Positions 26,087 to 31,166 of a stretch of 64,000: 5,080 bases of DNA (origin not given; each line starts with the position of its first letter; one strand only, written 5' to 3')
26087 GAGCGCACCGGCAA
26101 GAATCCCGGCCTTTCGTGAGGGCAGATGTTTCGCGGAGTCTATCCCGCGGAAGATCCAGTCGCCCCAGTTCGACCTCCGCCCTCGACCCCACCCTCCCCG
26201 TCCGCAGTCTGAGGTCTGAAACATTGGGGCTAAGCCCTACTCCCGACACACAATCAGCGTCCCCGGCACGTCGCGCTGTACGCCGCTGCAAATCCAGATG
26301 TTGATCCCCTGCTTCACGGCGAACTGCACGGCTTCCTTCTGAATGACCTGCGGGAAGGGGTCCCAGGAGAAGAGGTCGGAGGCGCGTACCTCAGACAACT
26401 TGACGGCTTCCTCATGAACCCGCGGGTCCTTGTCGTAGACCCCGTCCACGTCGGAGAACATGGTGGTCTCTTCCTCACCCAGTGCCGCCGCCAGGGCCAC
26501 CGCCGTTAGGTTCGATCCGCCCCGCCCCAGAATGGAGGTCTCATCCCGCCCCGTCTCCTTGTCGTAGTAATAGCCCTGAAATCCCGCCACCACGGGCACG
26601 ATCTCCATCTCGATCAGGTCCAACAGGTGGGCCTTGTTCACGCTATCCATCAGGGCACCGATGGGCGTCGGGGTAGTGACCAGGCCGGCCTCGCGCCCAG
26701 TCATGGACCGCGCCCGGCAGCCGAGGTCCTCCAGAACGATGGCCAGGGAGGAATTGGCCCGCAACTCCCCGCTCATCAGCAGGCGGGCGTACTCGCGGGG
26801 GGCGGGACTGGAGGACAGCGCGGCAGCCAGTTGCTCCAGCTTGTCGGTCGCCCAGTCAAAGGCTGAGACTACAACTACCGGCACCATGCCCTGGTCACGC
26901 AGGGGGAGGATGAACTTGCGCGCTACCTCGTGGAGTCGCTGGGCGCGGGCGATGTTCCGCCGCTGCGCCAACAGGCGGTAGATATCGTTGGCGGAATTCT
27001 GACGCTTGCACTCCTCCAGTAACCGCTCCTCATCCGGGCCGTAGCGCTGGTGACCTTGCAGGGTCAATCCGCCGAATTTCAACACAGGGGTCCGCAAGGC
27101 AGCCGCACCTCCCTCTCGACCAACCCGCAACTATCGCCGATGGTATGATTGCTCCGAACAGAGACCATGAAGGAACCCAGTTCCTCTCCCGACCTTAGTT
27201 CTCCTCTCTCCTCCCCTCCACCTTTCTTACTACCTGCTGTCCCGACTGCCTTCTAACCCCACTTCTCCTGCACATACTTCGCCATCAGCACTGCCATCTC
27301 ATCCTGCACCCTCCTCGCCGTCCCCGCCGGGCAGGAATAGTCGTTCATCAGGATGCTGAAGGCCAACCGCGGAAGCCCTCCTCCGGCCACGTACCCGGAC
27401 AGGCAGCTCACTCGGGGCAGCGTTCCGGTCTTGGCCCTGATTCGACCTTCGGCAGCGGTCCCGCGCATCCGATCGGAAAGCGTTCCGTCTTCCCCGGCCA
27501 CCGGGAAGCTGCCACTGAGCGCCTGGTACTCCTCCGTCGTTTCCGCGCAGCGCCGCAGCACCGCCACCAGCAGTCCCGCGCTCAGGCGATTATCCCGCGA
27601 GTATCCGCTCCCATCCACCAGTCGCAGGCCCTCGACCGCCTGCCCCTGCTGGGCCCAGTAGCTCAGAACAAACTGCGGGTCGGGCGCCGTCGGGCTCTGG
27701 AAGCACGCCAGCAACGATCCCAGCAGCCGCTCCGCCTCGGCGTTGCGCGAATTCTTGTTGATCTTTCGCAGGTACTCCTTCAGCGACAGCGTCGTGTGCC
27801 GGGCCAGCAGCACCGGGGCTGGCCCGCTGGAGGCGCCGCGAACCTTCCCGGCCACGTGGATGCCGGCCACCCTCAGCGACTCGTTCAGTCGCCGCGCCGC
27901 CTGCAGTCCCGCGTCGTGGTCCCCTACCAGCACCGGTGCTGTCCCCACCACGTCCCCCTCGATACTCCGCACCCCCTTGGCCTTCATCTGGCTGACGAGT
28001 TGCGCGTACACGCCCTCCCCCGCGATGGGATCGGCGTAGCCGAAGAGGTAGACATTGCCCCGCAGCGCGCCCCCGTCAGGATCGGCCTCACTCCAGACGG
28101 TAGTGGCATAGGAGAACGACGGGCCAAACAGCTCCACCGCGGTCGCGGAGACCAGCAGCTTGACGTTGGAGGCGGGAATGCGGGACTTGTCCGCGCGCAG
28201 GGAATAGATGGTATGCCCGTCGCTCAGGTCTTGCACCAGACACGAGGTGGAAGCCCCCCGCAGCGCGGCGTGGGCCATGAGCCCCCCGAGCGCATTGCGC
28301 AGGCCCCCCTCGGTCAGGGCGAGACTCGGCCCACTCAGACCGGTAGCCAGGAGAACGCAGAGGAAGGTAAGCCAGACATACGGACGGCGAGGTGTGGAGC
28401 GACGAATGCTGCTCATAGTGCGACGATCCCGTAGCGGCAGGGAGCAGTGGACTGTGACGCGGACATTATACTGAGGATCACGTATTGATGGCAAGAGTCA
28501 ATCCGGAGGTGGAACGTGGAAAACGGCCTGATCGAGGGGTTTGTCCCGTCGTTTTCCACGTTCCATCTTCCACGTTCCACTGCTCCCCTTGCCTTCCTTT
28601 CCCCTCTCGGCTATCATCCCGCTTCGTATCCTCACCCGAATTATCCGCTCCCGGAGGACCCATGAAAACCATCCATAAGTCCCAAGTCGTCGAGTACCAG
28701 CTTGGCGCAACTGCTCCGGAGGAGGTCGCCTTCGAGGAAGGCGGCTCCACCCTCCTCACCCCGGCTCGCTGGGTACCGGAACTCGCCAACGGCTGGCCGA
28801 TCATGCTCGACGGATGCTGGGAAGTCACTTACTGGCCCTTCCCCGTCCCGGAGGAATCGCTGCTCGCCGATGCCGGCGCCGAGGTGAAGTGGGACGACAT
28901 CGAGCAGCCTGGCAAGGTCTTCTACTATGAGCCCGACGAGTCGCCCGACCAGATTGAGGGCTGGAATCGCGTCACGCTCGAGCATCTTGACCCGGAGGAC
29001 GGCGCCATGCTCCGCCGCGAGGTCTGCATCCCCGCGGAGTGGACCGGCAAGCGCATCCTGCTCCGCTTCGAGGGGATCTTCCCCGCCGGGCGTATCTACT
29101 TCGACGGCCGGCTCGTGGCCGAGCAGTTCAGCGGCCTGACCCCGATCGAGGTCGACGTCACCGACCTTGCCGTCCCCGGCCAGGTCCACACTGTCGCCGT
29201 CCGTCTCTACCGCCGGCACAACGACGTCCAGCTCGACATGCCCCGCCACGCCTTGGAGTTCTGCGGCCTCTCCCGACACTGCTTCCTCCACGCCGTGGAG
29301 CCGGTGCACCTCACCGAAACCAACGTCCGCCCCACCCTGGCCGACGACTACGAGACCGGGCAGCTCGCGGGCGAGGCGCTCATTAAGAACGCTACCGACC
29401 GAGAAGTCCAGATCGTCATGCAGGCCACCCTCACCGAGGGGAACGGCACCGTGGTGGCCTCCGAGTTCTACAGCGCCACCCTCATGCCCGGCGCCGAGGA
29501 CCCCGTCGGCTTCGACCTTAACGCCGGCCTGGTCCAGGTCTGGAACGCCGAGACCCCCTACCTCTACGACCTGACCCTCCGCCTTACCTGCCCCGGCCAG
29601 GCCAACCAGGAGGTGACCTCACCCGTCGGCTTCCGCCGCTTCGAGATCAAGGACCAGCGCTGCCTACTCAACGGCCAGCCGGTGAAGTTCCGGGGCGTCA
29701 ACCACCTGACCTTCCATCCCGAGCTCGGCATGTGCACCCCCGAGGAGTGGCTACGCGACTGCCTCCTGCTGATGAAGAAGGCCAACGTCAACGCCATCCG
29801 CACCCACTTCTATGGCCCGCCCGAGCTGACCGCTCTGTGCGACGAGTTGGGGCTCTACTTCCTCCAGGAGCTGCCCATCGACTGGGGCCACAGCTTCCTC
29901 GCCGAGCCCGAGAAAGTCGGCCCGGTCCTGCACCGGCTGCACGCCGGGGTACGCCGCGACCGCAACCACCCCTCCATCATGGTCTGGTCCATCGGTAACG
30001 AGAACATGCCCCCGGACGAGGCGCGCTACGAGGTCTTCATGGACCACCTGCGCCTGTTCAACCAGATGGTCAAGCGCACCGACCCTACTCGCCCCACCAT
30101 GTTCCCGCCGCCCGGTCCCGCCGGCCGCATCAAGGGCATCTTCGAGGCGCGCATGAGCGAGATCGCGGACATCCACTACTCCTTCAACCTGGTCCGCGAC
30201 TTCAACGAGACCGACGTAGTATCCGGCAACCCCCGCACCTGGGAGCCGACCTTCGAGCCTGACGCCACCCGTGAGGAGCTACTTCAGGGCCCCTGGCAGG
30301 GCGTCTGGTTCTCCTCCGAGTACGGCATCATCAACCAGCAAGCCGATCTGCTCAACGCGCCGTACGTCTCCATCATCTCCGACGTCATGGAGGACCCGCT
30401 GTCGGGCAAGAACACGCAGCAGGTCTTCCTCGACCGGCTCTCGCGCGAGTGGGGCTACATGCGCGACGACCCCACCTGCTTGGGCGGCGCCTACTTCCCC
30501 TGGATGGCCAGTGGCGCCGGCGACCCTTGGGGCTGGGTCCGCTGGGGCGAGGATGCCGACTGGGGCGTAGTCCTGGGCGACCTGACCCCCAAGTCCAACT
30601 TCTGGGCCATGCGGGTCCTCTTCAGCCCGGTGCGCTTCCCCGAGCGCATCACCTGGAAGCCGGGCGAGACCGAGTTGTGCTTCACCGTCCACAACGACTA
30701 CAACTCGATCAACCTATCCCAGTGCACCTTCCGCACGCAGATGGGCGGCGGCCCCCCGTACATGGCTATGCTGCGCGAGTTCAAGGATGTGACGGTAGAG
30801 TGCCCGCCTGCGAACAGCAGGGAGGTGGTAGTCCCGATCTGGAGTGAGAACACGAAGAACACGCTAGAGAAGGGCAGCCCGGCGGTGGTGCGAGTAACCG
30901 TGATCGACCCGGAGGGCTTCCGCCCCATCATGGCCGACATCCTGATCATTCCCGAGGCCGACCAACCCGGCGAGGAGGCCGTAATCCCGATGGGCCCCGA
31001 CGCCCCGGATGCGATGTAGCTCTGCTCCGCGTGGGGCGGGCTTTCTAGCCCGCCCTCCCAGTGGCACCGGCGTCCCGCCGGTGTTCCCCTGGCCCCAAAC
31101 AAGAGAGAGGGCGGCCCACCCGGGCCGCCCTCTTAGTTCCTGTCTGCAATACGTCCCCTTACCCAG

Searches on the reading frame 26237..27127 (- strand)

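Call 85: search_protein_families(library=pfam, proteins=[window:26237-27127:-], max_evalue=0.00001)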
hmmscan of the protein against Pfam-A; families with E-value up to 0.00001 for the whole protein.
window:26237-27127:- (296 aa): 1 family
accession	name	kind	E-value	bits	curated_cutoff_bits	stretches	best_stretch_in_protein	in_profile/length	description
PF00696.33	AA_kinase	-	5.1e-25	89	24.9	1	71-280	24-233/234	Amino acid kinase family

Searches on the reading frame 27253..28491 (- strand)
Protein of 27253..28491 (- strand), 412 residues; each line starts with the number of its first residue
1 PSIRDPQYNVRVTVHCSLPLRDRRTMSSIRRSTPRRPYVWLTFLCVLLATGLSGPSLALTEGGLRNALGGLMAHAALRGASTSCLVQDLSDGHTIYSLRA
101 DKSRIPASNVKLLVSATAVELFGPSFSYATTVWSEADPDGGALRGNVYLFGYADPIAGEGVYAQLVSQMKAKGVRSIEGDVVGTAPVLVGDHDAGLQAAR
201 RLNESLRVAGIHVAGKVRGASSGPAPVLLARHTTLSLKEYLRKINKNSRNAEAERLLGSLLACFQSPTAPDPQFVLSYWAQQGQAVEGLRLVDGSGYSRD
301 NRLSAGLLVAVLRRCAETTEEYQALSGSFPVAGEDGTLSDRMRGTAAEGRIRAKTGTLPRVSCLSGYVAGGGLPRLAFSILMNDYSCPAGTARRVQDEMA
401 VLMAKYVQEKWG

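Call 85: search_protein_families(library=pfam, proteins=[window:27253-28491:-], max_evalue=0.00001)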
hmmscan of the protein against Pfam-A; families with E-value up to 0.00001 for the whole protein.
window:27253-28491:- (412 aa): 1 family
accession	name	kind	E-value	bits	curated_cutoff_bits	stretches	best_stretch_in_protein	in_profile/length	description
PF02113.21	Peptidase_S13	-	4.9e-63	213.8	22.8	2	192-405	229-443/444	D-Ala-D-Ala carboxypeptidase 3 (S13) family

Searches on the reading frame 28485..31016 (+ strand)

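Call 86: search_protein_families(library=pfam, proteins=[window:28485-31016:+], max_evalue=0.00001)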
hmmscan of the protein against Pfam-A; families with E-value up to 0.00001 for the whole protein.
window:28485-31016:+ (844 aa): 3 families
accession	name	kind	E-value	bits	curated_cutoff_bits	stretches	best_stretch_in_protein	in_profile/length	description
PF02836.23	Glyco_hydro_2_C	-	9.9e-26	91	21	1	387-540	2-160/302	Glycosyl hydrolases family 2, TIM barrel domain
PF00703.27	Glyco_hydro_2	-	5e-13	50.2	23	1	274-384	1-109/109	Glycosyl hydrolases family 2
PF02837.24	Glyco_hydro_2_N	-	2.2e-07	31.4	28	1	174-245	67-137/169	Glycosyl hydrolases family 2, sugar binding domain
